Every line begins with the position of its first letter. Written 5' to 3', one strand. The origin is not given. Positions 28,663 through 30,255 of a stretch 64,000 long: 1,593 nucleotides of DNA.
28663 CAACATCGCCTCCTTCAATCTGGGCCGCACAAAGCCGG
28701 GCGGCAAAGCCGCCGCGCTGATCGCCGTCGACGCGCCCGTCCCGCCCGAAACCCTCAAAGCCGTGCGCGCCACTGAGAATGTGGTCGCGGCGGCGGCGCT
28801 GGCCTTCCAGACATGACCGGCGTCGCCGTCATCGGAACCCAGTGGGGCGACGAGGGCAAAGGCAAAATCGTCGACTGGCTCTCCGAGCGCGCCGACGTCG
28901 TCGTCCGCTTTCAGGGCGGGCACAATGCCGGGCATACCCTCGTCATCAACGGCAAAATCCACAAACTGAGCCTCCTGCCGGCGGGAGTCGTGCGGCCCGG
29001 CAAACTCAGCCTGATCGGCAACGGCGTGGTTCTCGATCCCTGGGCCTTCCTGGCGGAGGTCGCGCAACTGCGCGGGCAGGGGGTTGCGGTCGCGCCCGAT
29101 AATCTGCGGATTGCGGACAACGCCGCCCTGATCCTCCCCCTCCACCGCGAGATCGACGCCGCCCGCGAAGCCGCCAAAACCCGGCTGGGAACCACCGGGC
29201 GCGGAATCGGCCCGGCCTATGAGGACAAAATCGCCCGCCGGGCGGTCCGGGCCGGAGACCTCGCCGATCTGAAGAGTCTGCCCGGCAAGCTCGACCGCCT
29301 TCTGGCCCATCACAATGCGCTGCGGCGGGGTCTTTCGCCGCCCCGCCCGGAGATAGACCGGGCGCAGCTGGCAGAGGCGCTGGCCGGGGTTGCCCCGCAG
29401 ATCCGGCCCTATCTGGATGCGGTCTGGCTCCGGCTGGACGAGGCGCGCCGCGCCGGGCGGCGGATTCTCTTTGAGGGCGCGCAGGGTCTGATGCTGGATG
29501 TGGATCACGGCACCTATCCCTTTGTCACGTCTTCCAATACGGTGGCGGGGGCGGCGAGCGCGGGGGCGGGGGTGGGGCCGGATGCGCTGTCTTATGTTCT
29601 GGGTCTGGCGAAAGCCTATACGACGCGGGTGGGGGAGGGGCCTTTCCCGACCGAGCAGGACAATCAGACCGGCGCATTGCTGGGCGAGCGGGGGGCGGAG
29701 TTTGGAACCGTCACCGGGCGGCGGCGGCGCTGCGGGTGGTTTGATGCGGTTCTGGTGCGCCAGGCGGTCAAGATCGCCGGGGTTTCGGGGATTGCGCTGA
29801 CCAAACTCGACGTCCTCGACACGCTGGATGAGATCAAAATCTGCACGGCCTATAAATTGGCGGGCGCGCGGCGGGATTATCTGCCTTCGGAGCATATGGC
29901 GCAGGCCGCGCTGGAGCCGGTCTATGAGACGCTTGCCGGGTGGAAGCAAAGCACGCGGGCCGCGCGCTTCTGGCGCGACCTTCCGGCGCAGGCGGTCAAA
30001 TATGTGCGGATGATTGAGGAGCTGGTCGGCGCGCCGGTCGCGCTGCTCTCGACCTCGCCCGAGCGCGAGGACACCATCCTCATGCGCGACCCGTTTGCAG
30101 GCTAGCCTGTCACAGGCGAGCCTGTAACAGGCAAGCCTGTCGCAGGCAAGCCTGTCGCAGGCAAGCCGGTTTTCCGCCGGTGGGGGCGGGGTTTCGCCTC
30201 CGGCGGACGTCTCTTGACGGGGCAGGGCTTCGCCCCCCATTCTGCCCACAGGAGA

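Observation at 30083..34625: Tandemly duplicated cassette array encoding four secreted Sel1-repeat proteins, each copy dragging a purA 3' fragment and its own promoter block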

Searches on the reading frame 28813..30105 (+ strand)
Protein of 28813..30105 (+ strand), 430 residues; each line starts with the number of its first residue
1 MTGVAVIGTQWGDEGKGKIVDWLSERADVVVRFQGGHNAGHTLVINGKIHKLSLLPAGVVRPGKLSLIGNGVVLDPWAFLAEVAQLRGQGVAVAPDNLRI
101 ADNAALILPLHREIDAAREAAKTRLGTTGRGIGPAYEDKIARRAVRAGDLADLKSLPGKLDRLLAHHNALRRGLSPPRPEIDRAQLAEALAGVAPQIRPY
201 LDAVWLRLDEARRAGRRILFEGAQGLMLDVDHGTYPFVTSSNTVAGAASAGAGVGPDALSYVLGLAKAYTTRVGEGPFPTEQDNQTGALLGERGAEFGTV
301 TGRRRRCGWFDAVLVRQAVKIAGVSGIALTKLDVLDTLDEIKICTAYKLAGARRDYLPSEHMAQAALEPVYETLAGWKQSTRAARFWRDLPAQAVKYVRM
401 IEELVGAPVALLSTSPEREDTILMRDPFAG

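Call 6: search_protein_families(library=pfam, proteins=[window:28813-30105:+])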
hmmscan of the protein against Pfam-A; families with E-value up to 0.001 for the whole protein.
window:28813-30105:+ (430 aa): 1 family
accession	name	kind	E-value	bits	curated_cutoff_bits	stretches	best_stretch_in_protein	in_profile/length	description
PF00709.27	Adenylsucc_synt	-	7.2e-169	562.4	27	1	5-422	1-416/416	Adenylosuccinate synthetase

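Call 8: find_related_loci(query=window:28813-30105:+, collection=genome_contigs, flank=10000)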
Query window:28813-30105:+ (430 aa) in genome_contigs; peptide patterns used: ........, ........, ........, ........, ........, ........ (x = any residue, [..] = any of these).
600 stretches matched a pattern (row limit reached: there are more); 596 encode a relative of the query (tblastn E <= 1e-3); the best 80 are kept; 80 distinct loci.
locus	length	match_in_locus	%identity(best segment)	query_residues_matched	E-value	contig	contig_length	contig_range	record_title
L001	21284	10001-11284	71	1-428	0e+0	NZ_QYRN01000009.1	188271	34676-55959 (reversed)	Aureimonas flava strain M2BS4Y-1 Scaffold9_1, whole genome shotgun sequence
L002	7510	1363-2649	69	1-429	0e+0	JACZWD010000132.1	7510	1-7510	MAG: Proteobacteria bacterium isolate B1T1B11 B1T1B11_NODE2003, whole genome shotgun sequence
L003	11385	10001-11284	68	1-428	0e+0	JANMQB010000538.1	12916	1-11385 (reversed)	MAG: Hyphomicrobiales bacterium isolate OTE_51_metabat_358 OTE_51_k141_5316971, whole genome shotgun sequence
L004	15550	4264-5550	67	1-429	0e+0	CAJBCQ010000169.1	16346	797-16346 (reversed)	MAG: uncultured Rhizobiales bacterium isolate Loc080925-4m_bin-0358 genome assembly, contig: bin-0358:169/264, whole gen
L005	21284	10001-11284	68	1-428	0e+0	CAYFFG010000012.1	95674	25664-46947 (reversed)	MAG TPA_asm: uncultured Hyphomonadaceae bacterium isolate ERP003628_co2_104 genome assembly, contig: NODE_144_length_956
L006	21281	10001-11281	67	1-428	0e+0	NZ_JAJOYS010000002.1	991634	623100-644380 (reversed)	Pelagibacterium xiamenense strain HS1C4-1 NODE_2_length_991634_cov_97.983959, whole genome shotgun sequence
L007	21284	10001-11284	67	1-428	0e+0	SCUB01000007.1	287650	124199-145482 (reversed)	MAG: Xanthobacteraceae bacterium isolate FW602_bin.18 FW602_bin.18-36318, whole genome shotgun sequence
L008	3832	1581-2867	68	1-429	0e+0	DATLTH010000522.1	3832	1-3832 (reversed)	MAG TPA_asm: Stellaceae bacterium isolate SMAG_U13951 k141_1533212, whole genome shotgun sequence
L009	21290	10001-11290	68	1-430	0e+0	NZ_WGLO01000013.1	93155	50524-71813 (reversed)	MAG: Hyphomonas sp. isolate RI_45 c_000000040920, whole genome shotgun sequence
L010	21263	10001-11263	69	10-430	0e+0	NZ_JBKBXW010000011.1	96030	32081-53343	MAG: Hyphomonas sp. isolate 21H_022.bin.8 NODE_240_length_96030_cov_5.784890, whole genome shotgun sequence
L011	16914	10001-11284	65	1-428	0e+0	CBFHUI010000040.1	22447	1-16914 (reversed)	MAG: Alphaproteobacteria bacterium isolate Co_bin_201_indstr genome assembly, contig: Co_bin_201_indstr_c40, whole genom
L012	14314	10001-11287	64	1-430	0e+0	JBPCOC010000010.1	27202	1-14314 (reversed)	MAG: Sphingomicrobium sp. isolate TH_ant_mag_146 S1Ck127_28069_flag_0_multi_10.9963_len_27202, whole genome shotgun sequ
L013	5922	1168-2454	65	1-430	0e+0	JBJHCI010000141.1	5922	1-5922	MAG: Maricaulaceae bacterium isolate SF2967_J5348.metabat2_refined.002_sub NODE_13675_length_5922_cov_1.129422, whole ge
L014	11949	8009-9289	66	1-428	0e+0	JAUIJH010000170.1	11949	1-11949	MAG: Alphaproteobacteria bacterium isolate Co_bin.305 NODE_29717_length_11949_cov_1.090848, whole genome shotgun sequenc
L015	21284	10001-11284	68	1-428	0e+0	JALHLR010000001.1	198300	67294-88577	MAG: Hyphomonadaceae bacterium isolate Bin_23_2_sub c_000000000422, whole genome shotgun sequence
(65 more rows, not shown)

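Call 9: find_encoding_contigs(protein=window:28813-30105:+, flank=8000, max_places=8)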
Protein window:28813-30105:+ (430 aa): no gene with exactly this product is on record in the collection.

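Call 62: find_homologous_proteins(query=window:28813-30105:+, max_evalue=1e-100)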
Query window:28813-30105:+ (430 aa): 8000 proteins with E <= 1e-100 among 8000 candidates; the best 120 are listed.
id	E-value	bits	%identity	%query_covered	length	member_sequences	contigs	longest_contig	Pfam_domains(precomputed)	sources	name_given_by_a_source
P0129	3.7e-281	950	100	100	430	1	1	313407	PF00709.28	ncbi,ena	-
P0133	2.7e-206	704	72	100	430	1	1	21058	PF00709.28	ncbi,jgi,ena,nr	ncbi:MAG TPA: adenylosuccinate synthase [Bauldia sp.]|nr:adenylosuccinate synthase [Bauldia sp.]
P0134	7.7e-205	699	72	100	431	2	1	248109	PF00709.28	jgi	jgi:adenylosuccinate synthase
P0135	5.6e-204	696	72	100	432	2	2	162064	PF00709.28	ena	-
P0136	1.9e-203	694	71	100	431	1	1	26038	PF00709.28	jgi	jgi:adenylosuccinate synthase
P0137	2.2e-203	694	71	100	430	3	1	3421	PF00709.28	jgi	jgi:adenylosuccinate synthase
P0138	3.1e-203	694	72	100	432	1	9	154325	PF00709.28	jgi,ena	jgi:adenylosuccinate synthase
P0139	3.4e-203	694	72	100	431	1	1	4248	PF00709.28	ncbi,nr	ncbi:MAG: adenylosuccinate synthase [Pseudomonadota bacterium]|nr:adenylosuccinate synthase [Pseudom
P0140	4.7e-203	693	71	100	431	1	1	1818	PF00709.28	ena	-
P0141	5.0e-203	693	72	100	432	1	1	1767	PF00709.28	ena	-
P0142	5.7e-203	693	70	100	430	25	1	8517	PF00709.28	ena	-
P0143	5.7e-203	693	71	100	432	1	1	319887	PF00709.28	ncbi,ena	-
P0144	6.6e-203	693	72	100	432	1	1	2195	PF00709.28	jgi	jgi:adenylosuccinate synthase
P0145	7.4e-203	692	71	100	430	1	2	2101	PF00709.28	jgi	jgi:adenylosuccinate synthase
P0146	7.6e-203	692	71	100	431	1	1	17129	PF00709.28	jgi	jgi:adenylosuccinate synthase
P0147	1.1e-202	692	70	100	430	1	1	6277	PF00709.28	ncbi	-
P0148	1.1e-202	692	72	100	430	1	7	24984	PF00709.28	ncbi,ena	-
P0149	1.2e-202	692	70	100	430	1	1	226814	PF00709.28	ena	-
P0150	1.3e-202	692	72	100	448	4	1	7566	PF00709.28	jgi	-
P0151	1.3e-202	692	70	100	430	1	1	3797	PF00709.28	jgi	-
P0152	1.5e-202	691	71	100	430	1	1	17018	PF00709.28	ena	-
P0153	1.5e-202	691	71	100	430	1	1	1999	PF00709.28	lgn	-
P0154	2.1e-202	691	72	100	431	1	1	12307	PF00709.28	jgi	jgi:adenylosuccinate synthase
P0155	2.2e-202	691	72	100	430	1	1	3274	PF00709.28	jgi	jgi:adenylosuccinate synthase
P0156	2.7e-202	691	71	100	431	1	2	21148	PF00709.28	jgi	jgi:adenylosuccinate synthase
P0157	2.8e-202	691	72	100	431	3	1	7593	PF00709.28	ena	-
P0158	3.6e-202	690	72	100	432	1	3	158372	PF00709.28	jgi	jgi:adenylosuccinate synthase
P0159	3.7e-202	690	72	100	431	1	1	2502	PF00709.28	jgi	jgi:adenylosuccinate synthase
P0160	3.8e-202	690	72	100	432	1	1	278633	PF00709.28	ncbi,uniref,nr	ncbi:adenylosuccinate synthase [Chelativorans sp. Marseille-P2723]|uniref:adenylosuccinate synthase 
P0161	3.9e-202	690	-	-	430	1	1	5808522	PF00709.28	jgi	jgi:adenylosuccinate synthase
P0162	4.0e-202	690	-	-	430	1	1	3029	PF00709.28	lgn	-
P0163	4.1e-202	690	70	100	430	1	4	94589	PF00709.28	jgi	-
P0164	4.1e-202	690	72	100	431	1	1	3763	PF00709.28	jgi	jgi:adenylosuccinate synthase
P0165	4.2e-202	690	71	100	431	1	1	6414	PF00709.28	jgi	-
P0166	4.3e-202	690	72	100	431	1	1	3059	PF00709.28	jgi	-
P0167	4.6e-202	690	71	100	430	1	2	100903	PF00709.28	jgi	jgi:adenylosuccinate synthase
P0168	4.8e-202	690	72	100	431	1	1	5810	PF00709.28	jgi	-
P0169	4.9e-202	690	70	100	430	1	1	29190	PF00709.28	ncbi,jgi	-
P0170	5.0e-202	690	72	100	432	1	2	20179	PF00709.28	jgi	-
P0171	5.2e-202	690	71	100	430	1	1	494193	PF00709.28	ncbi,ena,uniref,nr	ncbi:adenylosuccinate synthase [Aureimonas sp. SK2]|uniref:adenylosuccinate synthase n=1 Tax=Aureimo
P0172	5.5e-202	690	71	100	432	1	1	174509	PF00709.28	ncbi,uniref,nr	ncbi:adenylosuccinate synthase [Mesorhizobium xinjiangense]|uniref:adenylosuccinate synthase n=1 Tax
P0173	6.5e-202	689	72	100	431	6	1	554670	PF00709.28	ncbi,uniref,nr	ncbi:adenylosuccinate synthase [Fulvimarina endophytica]|uniref:Adenylosuccinate synthetase n=1 Tax=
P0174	7.1e-202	689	72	100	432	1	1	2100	PF00709.28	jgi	jgi:adenylosuccinate synthase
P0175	7.2e-202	689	72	100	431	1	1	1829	PF00709.28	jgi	jgi:adenylosuccinate synthase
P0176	1.1e-201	689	72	100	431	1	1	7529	PF00709.28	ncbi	-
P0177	1.2e-201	688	71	100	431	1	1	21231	PF00709.28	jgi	jgi:adenylosuccinate synthase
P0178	1.3e-201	688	71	100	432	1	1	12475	PF00709.28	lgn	-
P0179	1.3e-201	688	-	-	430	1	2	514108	PF00709.28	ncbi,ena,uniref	ncbi:adenylosuccinate synthase [Pseudoxanthobacter sp. M-2]|uniref:adenylosuccinate synthase n=1 Tax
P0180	1.3e-201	688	-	-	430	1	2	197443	PF00709.28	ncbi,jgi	jgi:adenylosuccinate synthase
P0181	1.3e-201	688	72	100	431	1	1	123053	PF00709.28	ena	-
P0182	1.5e-201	688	70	100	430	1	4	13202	PF00709.28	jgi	-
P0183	1.6e-201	688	71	100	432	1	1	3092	PF00709.28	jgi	jgi:adenylosuccinate synthase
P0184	1.8e-201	688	71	100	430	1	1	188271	PF00709.28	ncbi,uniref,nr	ncbi:adenylosuccinate synthase [Aureimonas flava]|uniref:Adenylosuccinate synthetase n=1 Tax=Aureimo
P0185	1.8e-201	688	71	100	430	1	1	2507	PF00709.28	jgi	jgi:adenylosuccinate synthase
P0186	1.8e-201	688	70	100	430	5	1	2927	PF00709.28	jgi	-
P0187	2.0e-201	688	70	100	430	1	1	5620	PF00709.28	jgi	jgi:adenylosuccinate synthase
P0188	2.0e-201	688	69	100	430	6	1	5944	PF00709.28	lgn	-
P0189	2.1e-201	688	70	100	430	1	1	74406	PF00709.28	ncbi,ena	-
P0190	2.1e-201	688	70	100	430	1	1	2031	PF00709.28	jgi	jgi:adenylosuccinate synthase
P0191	2.2e-201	688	71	100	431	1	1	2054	PF00709.28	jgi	jgi:adenylosuccinate synthase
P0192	2.2e-201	688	71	100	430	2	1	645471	PF00709.28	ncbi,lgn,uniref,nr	ncbi:adenylosuccinate synthase [Prosthecodimorpha staleyi]|uniref:Adenylosuccinate synthetase n=1 Ta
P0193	2.2e-201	688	71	100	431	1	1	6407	PF00709.28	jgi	jgi:adenylosuccinate synthase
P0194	2.3e-201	688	71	100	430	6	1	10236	PF00709.28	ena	-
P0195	2.3e-201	687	72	100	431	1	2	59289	PF00709.28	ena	-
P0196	2.4e-201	687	71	100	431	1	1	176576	PF00709.28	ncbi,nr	ncbi:MAG: adenylosuccinate synthase [Rhizobiaceae bacterium]|nr:adenylosuccinate synthase [Rhizobiac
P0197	2.5e-201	687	70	100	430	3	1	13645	PF00709.28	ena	-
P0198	2.5e-201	687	69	100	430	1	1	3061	PF00709.28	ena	-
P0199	2.7e-201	687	70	100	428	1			PF00709.28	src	-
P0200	3.1e-201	687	69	100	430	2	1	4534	PF00709.28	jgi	jgi:adenylosuccinate synthase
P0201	3.2e-201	687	72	100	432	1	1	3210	PF00709.28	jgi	jgi:adenylosuccinate synthase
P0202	3.3e-201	687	71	100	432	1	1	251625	PF00709.28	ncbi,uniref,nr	ncbi:adenylosuccinate synthase [Chelativorans salis]|uniref:Adenylosuccinate synthetase n=1 Tax=Chel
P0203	3.3e-201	687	70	100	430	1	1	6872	PF00709.28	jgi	-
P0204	3.4e-201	687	71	100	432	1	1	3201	PF00709.28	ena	-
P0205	3.4e-201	687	70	100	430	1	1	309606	PF00709.28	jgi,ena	-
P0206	3.5e-201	687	71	100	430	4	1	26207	PF00709.28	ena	-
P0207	3.5e-201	687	71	100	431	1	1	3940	PF00709.28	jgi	jgi:adenylosuccinate synthase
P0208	3.6e-201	687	70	100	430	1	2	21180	PF00709.28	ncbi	-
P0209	3.9e-201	687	71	100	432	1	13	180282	PF00709.28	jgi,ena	jgi:adenylosuccinate synthase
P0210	4.1e-201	687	72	100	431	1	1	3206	PF00709.28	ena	-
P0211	4.3e-201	687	71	100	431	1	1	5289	PF00709.28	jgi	jgi:adenylosuccinate synthase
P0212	4.4e-201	687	-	-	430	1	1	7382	PF00709.28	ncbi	-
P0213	4.5e-201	687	-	-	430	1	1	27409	PF00709.28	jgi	jgi:adenylosuccinate synthase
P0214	4.9e-201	686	71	100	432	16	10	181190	PF00709.28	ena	-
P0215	4.9e-201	686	-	-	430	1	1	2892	PF00709.28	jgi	jgi:adenylosuccinate synthase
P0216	5.1e-201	686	69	100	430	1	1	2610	PF00709.28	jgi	jgi:adenylosuccinate synthase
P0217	5.2e-201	686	71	100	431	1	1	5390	PF00709.28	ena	-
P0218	5.8e-201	686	69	100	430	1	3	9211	PF00709.28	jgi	jgi:adenylosuccinate synthase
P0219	5.9e-201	686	69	100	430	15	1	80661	PF00709.28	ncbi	-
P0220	6.0e-201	686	72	100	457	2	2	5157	PF00709.28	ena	-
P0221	6.4e-201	686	71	100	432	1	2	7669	PF00709.28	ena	-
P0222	6.6e-201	686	71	100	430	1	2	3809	PF00709.28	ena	-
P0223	6.7e-201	686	70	100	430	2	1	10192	PF00709.28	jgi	jgi:adenylosuccinate synthase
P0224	7.2e-201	686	71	100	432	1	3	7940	PF00709.28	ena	-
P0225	7.7e-201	686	70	100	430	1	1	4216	PF00709.28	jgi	jgi:adenylosuccinate synthase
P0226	7.8e-201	686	73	100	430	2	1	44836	PF00709.28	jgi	jgi:adenylosuccinate synthase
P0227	8.3e-201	686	-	-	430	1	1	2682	PF00709.28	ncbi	-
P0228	8.3e-201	686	70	100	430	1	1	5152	PF00709.28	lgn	-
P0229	8.4e-201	686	70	100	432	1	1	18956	PF00709.28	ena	-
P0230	9.0e-201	686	72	100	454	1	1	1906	PF00709.28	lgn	-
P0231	9.5e-201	685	71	100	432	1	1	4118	PF00709.28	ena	-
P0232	1.0e-200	685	69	100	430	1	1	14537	PF00709.28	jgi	jgi:adenylosuccinate synthase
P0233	1.1e-200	685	70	100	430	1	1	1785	PF00709.28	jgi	jgi:adenylosuccinate synthase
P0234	1.2e-200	685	71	100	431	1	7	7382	PF00709.28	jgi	jgi:adenylosuccinate synthase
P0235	1.2e-200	685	70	100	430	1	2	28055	PF00709.28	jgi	-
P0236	1.2e-200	685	71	100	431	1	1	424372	PF00709.28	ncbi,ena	-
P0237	1.2e-200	685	71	100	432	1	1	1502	PF00709.28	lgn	-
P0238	1.3e-200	685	71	100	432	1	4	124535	PF00709.28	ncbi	ncbi:MAG: adenylosuccinate synthase [Rhizobiaceae bacterium]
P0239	1.3e-200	685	72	100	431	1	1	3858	PF00709.28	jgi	jgi:adenylosuccinate synthase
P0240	1.3e-200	685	71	100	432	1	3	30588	PF00709.28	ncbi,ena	-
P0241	1.3e-200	685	70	100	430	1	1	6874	PF00709.28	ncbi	-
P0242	1.4e-200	685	71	100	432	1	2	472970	PF00709.28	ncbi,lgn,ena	-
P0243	1.4e-200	685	70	100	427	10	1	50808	PF00709.28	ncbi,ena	-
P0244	1.4e-200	685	69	100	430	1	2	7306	PF00709.28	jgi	-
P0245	1.5e-200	685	71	100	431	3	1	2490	PF00709.28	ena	-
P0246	1.6e-200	685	71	100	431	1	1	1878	PF00709.28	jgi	jgi:adenylosuccinate synthase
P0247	1.6e-200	685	-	-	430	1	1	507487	PF00709.28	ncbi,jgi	jgi:adenylosuccinate synthase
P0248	1.7e-200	685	71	100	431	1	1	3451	PF00709.28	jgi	jgi:adenylosuccinate synthase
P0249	1.7e-200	685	70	100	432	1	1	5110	PF00709.28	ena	-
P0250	1.8e-200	685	71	100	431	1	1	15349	PF00709.28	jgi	jgi:adenylosuccinate synthase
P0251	1.8e-200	685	70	100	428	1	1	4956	PF00709.28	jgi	jgi:adenylosuccinate synthase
